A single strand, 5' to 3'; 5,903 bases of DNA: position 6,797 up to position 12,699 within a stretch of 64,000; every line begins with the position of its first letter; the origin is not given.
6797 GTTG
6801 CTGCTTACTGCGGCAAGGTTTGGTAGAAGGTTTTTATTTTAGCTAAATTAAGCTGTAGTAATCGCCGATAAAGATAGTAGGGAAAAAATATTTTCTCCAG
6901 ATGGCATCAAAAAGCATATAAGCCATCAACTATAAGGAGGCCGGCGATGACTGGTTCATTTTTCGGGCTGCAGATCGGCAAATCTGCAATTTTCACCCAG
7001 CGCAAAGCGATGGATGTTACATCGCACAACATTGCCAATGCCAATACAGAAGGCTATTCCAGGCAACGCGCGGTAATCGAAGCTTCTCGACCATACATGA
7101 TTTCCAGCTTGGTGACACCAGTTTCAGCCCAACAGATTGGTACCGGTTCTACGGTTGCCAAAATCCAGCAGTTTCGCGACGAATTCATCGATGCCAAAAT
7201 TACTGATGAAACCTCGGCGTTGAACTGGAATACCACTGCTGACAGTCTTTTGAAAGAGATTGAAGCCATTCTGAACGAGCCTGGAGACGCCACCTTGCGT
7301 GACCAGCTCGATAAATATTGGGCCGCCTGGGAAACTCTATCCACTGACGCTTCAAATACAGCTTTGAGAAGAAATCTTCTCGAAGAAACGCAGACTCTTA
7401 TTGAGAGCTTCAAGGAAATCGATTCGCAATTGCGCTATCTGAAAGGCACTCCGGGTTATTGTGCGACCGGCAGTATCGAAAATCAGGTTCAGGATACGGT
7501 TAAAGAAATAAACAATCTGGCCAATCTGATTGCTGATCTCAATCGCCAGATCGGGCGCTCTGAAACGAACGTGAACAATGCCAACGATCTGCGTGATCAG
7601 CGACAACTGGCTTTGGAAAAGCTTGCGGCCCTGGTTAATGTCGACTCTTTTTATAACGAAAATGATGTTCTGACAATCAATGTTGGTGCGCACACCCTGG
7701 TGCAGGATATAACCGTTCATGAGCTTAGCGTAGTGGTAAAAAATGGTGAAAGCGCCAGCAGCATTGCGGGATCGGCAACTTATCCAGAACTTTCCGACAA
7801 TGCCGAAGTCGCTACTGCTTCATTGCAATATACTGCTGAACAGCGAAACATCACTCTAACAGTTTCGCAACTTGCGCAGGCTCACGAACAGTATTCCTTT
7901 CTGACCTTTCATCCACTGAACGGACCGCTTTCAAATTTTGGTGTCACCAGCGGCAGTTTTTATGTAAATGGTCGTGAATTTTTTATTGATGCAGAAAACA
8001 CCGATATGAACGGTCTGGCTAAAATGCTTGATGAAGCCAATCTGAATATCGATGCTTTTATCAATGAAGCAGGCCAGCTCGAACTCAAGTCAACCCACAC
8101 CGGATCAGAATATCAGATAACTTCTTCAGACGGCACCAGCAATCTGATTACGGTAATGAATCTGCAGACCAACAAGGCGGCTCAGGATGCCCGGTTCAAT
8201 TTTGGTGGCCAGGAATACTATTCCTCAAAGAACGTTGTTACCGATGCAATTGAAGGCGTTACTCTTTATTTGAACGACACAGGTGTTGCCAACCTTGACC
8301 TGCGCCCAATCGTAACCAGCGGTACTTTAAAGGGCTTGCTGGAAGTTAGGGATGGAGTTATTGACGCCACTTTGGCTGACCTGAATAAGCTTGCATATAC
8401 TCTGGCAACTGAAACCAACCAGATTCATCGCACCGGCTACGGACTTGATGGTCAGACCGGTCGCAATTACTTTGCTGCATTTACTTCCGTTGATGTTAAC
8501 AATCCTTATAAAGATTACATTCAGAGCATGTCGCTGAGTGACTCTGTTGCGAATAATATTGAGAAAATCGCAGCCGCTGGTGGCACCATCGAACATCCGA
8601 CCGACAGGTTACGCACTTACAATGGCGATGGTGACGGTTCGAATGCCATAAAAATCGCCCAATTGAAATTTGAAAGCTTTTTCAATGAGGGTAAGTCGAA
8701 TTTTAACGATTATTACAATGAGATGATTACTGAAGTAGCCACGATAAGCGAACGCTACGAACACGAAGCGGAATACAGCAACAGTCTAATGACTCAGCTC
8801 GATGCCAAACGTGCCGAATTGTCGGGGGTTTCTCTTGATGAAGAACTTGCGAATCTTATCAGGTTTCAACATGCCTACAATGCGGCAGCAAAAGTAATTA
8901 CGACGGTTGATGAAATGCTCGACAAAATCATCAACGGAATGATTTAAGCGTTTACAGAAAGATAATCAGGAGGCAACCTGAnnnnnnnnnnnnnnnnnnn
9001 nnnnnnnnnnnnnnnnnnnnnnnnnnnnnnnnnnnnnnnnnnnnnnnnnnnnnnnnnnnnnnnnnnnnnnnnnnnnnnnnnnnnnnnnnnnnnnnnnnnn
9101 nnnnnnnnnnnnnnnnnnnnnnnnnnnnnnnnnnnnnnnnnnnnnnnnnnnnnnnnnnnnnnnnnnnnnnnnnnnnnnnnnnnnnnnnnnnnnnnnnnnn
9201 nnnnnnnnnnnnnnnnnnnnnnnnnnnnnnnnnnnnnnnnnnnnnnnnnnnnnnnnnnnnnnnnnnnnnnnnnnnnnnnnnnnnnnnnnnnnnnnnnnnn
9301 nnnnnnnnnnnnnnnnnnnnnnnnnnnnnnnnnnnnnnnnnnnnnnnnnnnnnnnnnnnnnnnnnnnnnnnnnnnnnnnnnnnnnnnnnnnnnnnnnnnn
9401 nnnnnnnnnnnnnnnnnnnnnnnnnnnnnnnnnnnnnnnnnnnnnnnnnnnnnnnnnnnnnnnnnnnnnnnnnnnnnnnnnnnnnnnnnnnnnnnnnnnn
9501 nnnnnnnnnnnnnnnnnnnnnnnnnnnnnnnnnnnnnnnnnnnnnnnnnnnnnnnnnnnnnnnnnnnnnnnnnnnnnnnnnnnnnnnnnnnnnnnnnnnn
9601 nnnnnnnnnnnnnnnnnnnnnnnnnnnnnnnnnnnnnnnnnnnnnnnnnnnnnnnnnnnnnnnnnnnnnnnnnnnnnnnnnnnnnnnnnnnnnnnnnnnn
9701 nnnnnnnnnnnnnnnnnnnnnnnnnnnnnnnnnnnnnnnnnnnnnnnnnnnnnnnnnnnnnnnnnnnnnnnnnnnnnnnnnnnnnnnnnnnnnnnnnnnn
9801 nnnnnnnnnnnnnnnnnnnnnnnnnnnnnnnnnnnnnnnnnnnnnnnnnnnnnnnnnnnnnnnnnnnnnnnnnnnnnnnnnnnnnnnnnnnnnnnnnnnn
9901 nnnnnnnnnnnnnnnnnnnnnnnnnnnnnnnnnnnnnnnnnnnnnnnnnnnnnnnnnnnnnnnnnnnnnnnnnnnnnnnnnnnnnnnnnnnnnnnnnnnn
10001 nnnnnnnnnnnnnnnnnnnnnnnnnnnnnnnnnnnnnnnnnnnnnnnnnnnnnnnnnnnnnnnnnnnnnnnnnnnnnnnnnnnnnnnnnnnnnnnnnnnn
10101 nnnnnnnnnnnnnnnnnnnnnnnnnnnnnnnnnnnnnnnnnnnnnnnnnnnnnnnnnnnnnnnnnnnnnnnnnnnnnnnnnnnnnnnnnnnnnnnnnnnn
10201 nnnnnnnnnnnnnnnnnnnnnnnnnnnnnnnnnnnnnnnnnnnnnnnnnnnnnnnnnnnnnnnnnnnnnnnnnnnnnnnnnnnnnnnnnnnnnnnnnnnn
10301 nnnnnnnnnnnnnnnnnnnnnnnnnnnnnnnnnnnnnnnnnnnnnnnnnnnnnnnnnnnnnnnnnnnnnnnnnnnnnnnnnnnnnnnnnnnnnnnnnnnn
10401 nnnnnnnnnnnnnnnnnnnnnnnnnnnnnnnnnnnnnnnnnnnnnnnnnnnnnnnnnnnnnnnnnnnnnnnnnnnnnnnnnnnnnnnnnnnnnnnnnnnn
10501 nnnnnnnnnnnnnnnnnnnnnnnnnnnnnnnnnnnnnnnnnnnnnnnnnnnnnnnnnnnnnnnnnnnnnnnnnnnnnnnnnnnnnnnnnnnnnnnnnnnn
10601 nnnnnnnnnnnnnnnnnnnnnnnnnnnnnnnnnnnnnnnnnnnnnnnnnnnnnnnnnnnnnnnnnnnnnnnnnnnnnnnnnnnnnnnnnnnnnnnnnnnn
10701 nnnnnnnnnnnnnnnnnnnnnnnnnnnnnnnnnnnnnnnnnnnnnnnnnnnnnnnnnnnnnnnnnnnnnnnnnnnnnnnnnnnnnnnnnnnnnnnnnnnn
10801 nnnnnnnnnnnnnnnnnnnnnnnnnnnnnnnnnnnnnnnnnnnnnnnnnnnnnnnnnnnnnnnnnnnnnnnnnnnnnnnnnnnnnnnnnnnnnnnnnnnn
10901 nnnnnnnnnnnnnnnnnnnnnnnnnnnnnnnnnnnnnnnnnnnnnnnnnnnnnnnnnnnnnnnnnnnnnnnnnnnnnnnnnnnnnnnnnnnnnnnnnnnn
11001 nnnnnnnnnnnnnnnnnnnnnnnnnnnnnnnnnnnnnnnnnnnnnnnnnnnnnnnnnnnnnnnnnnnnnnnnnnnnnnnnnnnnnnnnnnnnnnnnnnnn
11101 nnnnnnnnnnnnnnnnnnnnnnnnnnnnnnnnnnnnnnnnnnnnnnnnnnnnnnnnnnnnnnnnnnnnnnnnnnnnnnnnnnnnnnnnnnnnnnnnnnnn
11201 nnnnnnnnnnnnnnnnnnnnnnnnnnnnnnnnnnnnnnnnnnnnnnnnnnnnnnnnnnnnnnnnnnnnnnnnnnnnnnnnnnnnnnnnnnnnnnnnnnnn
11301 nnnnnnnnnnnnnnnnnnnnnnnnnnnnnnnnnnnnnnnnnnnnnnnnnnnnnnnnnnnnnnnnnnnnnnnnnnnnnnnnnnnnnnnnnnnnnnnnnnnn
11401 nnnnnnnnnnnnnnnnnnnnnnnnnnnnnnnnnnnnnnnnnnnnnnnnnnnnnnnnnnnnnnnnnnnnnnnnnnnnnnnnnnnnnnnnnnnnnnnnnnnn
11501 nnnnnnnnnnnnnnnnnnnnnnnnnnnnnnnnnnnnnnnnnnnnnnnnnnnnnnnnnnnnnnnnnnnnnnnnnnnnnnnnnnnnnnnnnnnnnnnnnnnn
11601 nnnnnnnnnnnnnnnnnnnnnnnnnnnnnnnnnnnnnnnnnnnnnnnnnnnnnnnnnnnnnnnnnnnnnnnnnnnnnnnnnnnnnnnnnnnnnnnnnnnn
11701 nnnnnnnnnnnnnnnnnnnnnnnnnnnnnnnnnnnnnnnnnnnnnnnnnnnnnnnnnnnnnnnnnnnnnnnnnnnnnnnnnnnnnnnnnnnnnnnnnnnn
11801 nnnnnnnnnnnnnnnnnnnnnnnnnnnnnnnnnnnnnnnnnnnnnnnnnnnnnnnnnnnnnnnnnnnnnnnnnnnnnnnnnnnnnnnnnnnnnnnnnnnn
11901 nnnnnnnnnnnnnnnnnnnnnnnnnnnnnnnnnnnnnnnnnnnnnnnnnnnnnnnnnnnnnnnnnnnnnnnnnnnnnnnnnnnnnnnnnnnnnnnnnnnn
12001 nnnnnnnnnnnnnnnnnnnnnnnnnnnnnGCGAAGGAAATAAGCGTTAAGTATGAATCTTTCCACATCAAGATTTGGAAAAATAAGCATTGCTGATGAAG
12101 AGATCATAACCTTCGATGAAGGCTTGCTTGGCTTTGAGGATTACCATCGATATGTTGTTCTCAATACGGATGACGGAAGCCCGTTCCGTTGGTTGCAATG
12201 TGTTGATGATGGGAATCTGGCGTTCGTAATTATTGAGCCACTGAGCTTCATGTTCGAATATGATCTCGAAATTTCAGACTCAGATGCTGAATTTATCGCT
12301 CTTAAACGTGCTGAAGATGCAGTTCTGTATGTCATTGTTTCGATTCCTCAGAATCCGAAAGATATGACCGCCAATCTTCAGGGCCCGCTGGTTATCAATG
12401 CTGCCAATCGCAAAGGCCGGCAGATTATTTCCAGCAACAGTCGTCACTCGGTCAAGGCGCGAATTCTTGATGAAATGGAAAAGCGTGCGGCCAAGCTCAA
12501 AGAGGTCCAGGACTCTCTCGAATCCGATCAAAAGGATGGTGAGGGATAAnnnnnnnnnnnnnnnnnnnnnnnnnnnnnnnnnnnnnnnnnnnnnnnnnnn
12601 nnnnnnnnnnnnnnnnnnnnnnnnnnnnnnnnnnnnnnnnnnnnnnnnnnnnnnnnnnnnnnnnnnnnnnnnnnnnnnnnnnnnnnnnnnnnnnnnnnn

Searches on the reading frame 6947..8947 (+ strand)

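Call 8: search_protein_families(library=pfam, proteins=[window:6947-8947:+])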
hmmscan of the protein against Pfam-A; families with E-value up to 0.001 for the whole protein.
window:6947-8947:+ (666 aa): 4 families
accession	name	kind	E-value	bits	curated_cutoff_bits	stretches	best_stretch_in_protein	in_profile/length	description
PF22638.1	FlgK_D1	-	9.6e-48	163.2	28.6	2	102-300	1-192/233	Flagellar hook-associated protein FlgK helical domain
PF06429.18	Flg_bbr_C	-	6.9e-14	51.5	23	1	624-663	6-45/46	Flagellar basal body rod FlgEFG protein C-terminal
PF00460.25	Flg_bb_rod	-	1.3e-07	31.8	20.7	1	8-37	1-30/31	Flagella basal body rod protein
PF07195.17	FliD_C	-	6.6e-06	26.2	25.4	1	412-448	1-37/236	Flagellar hook-associated protein 2 C-terminus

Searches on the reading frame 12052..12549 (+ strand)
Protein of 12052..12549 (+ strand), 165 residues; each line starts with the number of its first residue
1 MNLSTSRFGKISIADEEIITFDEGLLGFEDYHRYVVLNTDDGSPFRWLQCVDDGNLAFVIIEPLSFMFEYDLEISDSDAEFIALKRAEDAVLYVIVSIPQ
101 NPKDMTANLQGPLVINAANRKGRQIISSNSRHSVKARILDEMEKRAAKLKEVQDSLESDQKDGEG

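Call 8: search_protein_families(library=pfam, proteins=[window:12052-12549:+])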
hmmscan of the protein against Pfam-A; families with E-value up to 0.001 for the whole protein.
window:12052-12549:+ (165 aa): 1 family
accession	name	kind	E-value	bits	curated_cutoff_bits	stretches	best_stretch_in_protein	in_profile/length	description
PF02623.20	FliW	-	4.1e-39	133.6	25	1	19-138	1-122/122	FliW protein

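Call 36: search_solved_structures(query=window:12052-12549:+, show_alignments=1)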
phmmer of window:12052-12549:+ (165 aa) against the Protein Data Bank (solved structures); distinct sequences matched with E-value up to 0.001: 3.
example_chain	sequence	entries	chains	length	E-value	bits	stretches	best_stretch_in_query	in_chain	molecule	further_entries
5dmb_A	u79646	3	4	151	1.2e-25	93.2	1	3-142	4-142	Flagellar assembly factor FliW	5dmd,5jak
2aj7_A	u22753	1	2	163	4.5e-21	78.4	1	4-138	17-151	hypothetical protein BH3618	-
9p4g_A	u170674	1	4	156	7.8e-06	28.9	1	25-127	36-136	Flagellar assembly factor FliW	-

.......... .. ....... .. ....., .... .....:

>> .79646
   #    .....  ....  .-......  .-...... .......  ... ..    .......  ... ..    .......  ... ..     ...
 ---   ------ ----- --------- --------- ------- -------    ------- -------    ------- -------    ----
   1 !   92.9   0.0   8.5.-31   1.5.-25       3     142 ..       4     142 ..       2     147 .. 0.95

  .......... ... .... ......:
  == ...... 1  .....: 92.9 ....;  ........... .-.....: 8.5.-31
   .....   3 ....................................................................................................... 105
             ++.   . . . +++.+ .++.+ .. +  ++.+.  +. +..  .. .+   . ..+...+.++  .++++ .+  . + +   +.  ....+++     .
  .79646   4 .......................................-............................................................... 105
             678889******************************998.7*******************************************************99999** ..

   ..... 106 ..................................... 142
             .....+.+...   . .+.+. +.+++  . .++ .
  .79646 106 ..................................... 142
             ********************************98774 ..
